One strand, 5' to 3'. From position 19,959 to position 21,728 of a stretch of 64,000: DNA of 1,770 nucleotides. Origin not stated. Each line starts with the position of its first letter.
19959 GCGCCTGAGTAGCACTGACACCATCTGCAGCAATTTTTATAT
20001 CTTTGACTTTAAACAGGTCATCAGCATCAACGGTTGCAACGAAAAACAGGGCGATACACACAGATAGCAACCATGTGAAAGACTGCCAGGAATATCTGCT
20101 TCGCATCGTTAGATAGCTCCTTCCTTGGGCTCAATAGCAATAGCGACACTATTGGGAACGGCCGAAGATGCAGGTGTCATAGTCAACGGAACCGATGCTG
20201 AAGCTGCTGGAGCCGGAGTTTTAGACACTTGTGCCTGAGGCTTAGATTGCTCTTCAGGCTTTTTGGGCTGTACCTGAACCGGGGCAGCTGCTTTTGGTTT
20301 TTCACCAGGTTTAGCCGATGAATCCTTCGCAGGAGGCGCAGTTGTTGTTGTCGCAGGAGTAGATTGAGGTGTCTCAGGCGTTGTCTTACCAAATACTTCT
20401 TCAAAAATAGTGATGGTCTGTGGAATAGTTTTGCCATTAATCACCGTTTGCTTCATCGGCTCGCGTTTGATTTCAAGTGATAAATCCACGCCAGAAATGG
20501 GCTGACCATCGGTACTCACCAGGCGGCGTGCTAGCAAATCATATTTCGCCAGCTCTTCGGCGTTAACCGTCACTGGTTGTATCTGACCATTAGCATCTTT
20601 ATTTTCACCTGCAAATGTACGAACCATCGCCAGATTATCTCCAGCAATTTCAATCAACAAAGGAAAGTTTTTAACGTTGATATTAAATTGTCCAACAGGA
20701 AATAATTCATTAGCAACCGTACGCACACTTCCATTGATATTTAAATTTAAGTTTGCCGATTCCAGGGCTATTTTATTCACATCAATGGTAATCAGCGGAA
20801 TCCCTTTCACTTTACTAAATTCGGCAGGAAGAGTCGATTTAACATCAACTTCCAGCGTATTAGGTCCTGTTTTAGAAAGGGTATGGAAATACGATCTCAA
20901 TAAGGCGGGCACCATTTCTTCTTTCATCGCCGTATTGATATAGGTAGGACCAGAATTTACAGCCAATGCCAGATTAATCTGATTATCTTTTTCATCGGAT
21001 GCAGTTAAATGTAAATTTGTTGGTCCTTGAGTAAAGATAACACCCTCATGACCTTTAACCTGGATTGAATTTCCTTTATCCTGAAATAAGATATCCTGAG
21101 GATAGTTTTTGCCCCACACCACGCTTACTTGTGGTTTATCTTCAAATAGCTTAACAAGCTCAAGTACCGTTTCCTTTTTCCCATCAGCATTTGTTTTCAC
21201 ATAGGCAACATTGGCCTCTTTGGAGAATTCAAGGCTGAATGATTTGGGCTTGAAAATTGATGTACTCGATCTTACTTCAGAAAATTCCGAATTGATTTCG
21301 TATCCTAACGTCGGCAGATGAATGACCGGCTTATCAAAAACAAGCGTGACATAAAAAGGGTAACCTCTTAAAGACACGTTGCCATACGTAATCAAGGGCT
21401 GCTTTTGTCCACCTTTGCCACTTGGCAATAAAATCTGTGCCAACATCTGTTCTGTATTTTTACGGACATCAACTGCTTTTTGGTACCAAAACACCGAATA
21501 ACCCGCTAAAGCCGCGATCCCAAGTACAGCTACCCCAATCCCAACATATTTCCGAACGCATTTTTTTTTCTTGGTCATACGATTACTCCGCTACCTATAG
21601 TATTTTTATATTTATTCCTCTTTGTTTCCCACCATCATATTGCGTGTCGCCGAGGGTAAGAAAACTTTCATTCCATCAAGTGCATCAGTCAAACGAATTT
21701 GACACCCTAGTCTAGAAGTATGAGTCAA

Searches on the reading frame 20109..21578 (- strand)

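Call 26: search_protein_families(library=pfam, proteins=[window:20109-21578:-])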
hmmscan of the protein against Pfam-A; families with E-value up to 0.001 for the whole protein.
window:20109-21578:- (489 aa): 1 family
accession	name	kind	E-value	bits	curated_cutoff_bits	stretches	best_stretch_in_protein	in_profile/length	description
PF09898.14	DUF2125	-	6.1e-06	26.4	24.2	1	63-131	26-92/319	Uncharacterized protein conserved in bacteria (DUF2125)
